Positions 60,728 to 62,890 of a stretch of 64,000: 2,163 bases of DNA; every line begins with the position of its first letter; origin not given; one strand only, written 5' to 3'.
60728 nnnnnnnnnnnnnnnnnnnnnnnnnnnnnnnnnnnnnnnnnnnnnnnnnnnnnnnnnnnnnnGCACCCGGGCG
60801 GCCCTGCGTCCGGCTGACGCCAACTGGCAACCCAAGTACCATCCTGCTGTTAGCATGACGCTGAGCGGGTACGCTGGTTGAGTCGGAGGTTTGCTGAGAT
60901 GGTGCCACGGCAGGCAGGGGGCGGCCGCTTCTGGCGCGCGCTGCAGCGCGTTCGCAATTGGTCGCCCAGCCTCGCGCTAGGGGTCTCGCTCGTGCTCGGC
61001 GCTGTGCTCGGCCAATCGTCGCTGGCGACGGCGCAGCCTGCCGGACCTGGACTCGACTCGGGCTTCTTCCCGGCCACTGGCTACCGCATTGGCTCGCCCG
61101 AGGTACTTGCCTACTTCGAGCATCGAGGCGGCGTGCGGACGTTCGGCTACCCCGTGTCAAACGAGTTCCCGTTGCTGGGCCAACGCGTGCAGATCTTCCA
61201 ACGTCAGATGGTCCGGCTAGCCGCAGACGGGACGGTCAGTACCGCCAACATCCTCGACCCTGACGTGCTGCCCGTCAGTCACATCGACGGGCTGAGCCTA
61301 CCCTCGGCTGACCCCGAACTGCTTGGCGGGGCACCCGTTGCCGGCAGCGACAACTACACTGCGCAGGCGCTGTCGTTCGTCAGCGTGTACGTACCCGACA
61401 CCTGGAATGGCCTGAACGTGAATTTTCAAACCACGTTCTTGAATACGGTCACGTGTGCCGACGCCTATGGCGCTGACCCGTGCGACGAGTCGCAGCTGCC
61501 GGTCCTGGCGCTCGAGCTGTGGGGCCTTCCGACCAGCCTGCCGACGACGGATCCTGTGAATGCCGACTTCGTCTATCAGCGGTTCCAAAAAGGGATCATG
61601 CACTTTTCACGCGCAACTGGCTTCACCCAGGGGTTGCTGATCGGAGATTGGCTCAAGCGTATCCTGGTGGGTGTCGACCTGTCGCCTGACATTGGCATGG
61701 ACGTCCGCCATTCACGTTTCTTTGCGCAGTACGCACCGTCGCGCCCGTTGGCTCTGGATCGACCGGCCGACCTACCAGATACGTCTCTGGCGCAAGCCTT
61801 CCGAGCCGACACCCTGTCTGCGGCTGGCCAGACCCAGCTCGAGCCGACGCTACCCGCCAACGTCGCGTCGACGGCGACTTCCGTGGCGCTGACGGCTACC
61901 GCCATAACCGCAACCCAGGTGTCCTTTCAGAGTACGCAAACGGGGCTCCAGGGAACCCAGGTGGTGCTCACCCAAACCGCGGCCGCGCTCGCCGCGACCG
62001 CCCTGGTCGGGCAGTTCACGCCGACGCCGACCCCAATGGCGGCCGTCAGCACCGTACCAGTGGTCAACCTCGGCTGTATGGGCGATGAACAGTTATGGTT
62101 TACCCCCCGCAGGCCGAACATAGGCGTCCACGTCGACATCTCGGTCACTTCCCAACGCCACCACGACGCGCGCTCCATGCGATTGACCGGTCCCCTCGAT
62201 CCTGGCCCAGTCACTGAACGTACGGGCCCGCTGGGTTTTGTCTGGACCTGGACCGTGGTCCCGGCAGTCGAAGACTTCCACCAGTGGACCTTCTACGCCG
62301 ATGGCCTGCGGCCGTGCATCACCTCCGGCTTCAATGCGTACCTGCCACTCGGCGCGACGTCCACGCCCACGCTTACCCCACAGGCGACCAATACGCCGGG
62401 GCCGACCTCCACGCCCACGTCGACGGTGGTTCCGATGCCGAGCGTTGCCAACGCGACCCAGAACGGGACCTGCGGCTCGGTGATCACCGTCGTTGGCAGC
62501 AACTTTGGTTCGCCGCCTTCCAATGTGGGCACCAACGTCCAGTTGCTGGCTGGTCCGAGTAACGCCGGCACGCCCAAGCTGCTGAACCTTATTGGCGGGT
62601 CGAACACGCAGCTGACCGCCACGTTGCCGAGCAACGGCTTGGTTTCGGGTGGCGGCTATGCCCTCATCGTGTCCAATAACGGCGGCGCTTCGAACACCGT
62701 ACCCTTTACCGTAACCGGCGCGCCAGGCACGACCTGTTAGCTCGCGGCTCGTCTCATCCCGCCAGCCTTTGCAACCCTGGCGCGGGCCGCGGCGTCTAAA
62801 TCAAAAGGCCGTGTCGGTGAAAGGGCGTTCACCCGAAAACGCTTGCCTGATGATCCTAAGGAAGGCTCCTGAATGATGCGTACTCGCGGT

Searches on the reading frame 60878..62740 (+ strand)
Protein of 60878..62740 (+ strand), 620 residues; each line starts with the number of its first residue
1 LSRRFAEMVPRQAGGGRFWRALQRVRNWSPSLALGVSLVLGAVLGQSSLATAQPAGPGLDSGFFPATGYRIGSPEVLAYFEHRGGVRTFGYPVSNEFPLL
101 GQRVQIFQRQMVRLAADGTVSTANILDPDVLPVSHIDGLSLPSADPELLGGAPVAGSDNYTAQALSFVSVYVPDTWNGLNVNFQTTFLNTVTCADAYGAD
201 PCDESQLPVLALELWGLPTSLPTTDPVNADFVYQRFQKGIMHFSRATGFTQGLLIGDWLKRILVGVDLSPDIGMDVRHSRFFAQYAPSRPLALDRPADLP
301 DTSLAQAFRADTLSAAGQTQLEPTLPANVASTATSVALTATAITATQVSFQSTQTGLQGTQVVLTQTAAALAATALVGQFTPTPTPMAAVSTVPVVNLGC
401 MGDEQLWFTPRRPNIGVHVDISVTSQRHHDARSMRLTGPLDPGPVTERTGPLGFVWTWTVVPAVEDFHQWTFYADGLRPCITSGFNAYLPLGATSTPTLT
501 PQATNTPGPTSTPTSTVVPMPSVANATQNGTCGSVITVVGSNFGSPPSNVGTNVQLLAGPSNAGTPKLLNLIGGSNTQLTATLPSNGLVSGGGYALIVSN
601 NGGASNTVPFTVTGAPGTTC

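Call 4: search_protein_families(library=pfam, proteins=[window:60878-62740:+])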
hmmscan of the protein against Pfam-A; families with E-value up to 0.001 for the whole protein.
window:60878-62740:+ (620 aa): 0 families

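Call 31: search_protein_families(library=ncbifam, proteins=[window:60878-62740:+], max_evalue=0.001)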
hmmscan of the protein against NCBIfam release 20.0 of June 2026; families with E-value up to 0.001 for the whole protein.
window:60878-62740:+ (620 aa): 0 families

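Call 43: search_solved_structures(query=window:60878-62737:+, max_evalue=1)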
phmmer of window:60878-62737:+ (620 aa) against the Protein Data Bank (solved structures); distinct sequences matched with E-value up to 1: 0.

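Call 44: search_protein_families(library=pfam, proteins=[window:60878-62737:+], max_evalue=10)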
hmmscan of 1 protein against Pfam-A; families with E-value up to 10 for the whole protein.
window:60878-62737:+ (620 aa): 1 family
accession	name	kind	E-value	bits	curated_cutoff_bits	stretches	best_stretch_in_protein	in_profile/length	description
PF08310.17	LGFP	-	0.061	14.1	22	1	222-248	4-33/53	LGFP repeat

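Call 46: find_homologous_proteins(query=window:60878-62737:+, max_evalue=0.00001)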
Query window:60878-62737:+ (620 aa): 352 proteins with E <= 0.00001 among 8000 candidates; the best 120 are listed.
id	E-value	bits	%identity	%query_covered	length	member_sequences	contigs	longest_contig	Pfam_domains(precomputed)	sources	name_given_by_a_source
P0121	0.0e+0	1371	100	99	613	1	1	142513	-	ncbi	ncbi:MAG: hypothetical protein ACR2IK_09950 [Chloroflexota bacterium]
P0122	0.0e+0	1171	83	99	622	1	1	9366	-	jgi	jgi:hypothetical protein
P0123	0.0e+0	1125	81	97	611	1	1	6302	-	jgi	-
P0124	0.0e+0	1050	77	98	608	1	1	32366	-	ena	-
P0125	0.0e+0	1027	70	99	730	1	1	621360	-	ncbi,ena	-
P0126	0.0e+0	1019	74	99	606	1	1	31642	-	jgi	jgi:hypothetical protein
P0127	2.7e-295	999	67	93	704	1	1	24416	-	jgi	jgi:hypothetical protein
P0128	4.8e-291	985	72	98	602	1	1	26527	-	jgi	jgi:hypothetical protein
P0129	7.4e-290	981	67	98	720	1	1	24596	-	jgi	jgi:hypothetical protein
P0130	1.2e-289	980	67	98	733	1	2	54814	-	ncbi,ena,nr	ncbi:MAG: hypothetical protein JO352_06200 [Chloroflexi bacterium]|nr:hypothetical protein [Chlorofl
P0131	1.8e-287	973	72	95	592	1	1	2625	-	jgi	jgi:hypothetical protein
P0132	3.7e-286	969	69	98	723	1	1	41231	-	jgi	jgi:hypothetical protein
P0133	8.8e-286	968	70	99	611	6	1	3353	-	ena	-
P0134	1.1e-284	964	69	99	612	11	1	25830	-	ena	-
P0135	1.6e-284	963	71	99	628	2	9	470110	-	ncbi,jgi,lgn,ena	-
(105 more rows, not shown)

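Call 61: predict_structure(alignment_id=A4)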
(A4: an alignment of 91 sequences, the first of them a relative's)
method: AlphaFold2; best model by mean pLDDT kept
length: 613 residues; sequences in the alignment: 91
mean_pLDDT: 70.0   pTM: 0.47
mean pLDDT of the five models: 70.0, 68.0, 67.4, 65.6, 61.9
residues with pLDDT >= 90: 209; 70-90: 147; 50-70: 89; < 50: 168
segments of 3 or more residues with pLDDT < 50: 1-9, 38-51, 280-289, 291-384, 405-408, 477-508
pLDDT, mean of each block of 10 residues (from residue 1): 38 50 64 60 37 70 88 93 89 89 94 91 83 89 91 95 96 96 92 91 95 94 94 94 92 81 80 72 42 37 36 36 42 37 33 30 28 28 46 62 51 71 69 71 69 64 67 48 31 31 46 93 92 87 87 87 92 92 92 93 86 73
secondary structure, 60 per line:
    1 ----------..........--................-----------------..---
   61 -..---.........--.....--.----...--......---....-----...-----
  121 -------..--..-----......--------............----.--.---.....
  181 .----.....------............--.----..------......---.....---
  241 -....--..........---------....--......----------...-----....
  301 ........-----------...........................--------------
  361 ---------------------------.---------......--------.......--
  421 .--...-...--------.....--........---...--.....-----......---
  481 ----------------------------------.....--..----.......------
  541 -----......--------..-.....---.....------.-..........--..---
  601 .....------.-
elements in order: H11-20 H23-38 H67-75 H78-82 E90-92 E95-100 E104-107 E113-115 H139-144 H153-164 H176-181 H186-190 H197-208 E224-229 E233-237 E242-245 H248-257 H267-270 H273-278 H297-308 H320-346 E398-403 E412-418 E428-430 E439-443 E446-453 E462-466 E472-477 E515-519 E528-534 E546-551 E563-567 E571-575 E584-593 E601-605

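Call 64: fold_search(model_id=the predicted structure, library=pdb)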
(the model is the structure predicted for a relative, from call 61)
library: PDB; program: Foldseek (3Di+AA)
matches with E <= 10: 1897; with E <= 0.001: 4
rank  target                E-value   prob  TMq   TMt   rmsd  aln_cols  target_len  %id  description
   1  8co1_A2               2.8e-05  1.00  0.14  0.78   3.8       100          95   20  Type II Secretion System (released 2024-04-10)
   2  1qho_A                5.4e-05  1.00  0.13  0.11  15.7       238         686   10  FIVE-DOMAIN ALPHA-AMYLASE FROM BACILLUS STEAROTHERMOPHILUS, MALTOSE/ACARBOSE COMPLEX (released 2000-05-31)
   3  6gcu_A                5.4e-05  1.00  0.15  0.13  13.6       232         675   12  MET receptor in complex with InlB internalin domain and DARPin A3A (released 2019-05-15)
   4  5lsp_A                6.3e-05  1.00  0.14  0.33  13.4       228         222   14  107_A07 Fab in complex with fragment of the Met receptor (released 2017-09-13)
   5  4liq_E                1.0e-03  0.91  0.10  0.12  13.7       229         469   14  Structure of the extracellular domain of human CSF-1 receptor in complex with the Fab fragment of RG7155 (released 2014-06-18)
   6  8d7h_A                1.3e-03  0.98  0.14  0.24  11.0       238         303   10  Cryo-EM structure of human CLCF1 in complex with CRLF1 and CNTFR alpha (released 2023-03-29)
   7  9g8h_A                1.6e-03  1.00  0.12  0.12   5.2       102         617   22  Crystal structure of a galactose oxidase in complex with galactose (released 2025-08-06)
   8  4oi9_A                2.0e-03  0.87  0.13  0.18  14.1       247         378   16  Crystal Structure of ICAM-5 D1-D4 ectodomain fragment, Space Group P21 (released 2014-07-16)
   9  5l7n                  2.3e-03  1.00  0.14  0.23  13.6       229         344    9  Plexin A1 extracellular fragment, domains 7-10 (IPT3-IPT6) (released 2017-03-15)
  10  7mrk_B                2.3e-03  0.82  0.12  0.26  11.4       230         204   11  Chicken CNTN4 APP complex (released 2022-01-05)
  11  9g43_A                2.6e-03  1.00  0.12  0.12   4.9       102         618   22  Crystal structure of a galactose oxidase from Pseudoarthrobacter siccitolerans (released 2025-07-23)
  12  2yd7_A                2.6e-03  0.97  0.11  0.30  18.2       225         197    8  Crystal structure of the N-terminal Ig1-2 module of Human Receptor Protein Tyrosine Phosphatase Delta (released 2011-04-13)
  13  5i99                  2.6e-03  0.69  0.11  0.14  13.2       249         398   13  Crystal structure of mouse CNTN3 Ig5-Fn2 domains (released 2016-08-31)
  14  6sws_A                2.9e-03  1.00  0.12  0.59   3.1        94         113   11  The DBB dimerization domain of B-cell adaptor for PI3K (BCAP) is required for down regulation of inflammatory signalli (released 2020-02-19)
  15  2w1n                  2.9e-03  0.44  0.11  0.20  16.6       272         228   14  cohesin and fibronectin type-III double module construct from the Clostridium perfringens glycoside hydrolase GH84C (released 2009-02-03)
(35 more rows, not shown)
